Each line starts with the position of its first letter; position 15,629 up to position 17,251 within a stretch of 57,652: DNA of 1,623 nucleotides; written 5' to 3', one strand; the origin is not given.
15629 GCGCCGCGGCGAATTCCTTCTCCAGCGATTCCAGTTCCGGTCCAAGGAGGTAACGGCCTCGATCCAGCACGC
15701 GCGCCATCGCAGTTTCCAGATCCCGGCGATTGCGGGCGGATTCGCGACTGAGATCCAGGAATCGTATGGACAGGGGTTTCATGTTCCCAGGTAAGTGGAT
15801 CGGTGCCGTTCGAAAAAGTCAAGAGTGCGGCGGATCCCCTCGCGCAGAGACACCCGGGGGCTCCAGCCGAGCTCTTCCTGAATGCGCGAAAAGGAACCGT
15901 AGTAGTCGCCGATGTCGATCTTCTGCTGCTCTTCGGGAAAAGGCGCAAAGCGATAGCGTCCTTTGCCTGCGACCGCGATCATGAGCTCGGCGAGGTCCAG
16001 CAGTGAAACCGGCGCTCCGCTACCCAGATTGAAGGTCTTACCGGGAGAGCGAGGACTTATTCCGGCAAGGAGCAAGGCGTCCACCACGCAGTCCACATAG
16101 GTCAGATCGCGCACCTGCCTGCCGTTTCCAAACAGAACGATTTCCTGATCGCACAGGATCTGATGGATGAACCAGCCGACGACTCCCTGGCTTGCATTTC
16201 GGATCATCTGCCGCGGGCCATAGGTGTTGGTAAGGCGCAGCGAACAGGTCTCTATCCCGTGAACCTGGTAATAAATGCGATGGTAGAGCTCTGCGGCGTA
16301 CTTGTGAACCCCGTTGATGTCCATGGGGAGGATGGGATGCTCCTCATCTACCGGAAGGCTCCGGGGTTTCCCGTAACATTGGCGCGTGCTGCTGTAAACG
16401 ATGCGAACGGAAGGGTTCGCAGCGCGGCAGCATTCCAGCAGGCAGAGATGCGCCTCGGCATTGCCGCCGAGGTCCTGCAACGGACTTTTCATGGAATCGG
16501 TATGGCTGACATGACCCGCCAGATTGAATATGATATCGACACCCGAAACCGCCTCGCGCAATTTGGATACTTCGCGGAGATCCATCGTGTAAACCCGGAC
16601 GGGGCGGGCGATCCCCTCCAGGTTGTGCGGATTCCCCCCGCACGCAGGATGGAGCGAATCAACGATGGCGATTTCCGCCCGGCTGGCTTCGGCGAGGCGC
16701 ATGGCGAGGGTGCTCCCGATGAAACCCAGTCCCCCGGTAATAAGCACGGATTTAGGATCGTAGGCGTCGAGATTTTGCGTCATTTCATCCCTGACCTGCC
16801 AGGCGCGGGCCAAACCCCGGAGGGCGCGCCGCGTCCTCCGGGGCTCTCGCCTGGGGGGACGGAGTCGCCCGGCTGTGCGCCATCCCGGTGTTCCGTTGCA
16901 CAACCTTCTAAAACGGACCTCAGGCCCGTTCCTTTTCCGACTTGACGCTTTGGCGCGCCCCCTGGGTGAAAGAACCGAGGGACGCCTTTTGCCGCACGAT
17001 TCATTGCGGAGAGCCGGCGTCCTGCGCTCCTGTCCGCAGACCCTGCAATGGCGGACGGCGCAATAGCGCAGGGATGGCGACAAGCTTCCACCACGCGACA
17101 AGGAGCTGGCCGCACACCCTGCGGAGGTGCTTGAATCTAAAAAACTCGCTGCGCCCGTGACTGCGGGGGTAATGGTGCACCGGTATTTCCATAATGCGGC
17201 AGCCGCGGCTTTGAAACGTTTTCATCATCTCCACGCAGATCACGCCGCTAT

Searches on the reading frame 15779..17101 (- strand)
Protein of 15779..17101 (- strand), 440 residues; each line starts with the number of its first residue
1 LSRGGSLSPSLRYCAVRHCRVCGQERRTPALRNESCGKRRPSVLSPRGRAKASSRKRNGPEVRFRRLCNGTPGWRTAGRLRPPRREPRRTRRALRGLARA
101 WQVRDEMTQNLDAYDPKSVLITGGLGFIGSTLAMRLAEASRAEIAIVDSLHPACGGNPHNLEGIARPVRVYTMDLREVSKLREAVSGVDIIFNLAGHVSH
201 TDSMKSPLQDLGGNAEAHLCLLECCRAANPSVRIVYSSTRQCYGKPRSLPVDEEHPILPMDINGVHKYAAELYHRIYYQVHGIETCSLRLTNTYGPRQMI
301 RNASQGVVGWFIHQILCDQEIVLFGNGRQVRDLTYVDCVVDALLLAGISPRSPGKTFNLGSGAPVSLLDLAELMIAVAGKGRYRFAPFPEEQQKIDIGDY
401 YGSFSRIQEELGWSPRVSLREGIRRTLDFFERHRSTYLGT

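Call 14: search_protein_families(library=pfam, proteins=[window:15779-17101:-], max_evalue=0.00001)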
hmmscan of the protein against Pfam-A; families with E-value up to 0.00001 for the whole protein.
window:15779-17101:- (440 aa): 4 families
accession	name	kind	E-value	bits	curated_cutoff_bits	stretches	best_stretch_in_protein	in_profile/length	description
PF01370.27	Epimerase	-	9.9e-41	140.2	20.9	1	119-360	1-240/240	NAD dependent epimerase/dehydratase family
PF16363.11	GDP_Man_Dehyd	-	2.5e-39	136.1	27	1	120-426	1-332/332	GDP-mannose 4,6 dehydratase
PF01073.25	3Beta_HSD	-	4.3e-11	42.8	22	1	120-347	1-229/280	3-beta hydroxysteroid dehydrogenase/isomerase family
PF02719.21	Polysacc_synt_2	-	9.1e-06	25.5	20.2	0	119-381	1-250/293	Polysaccharide biosynthesis protein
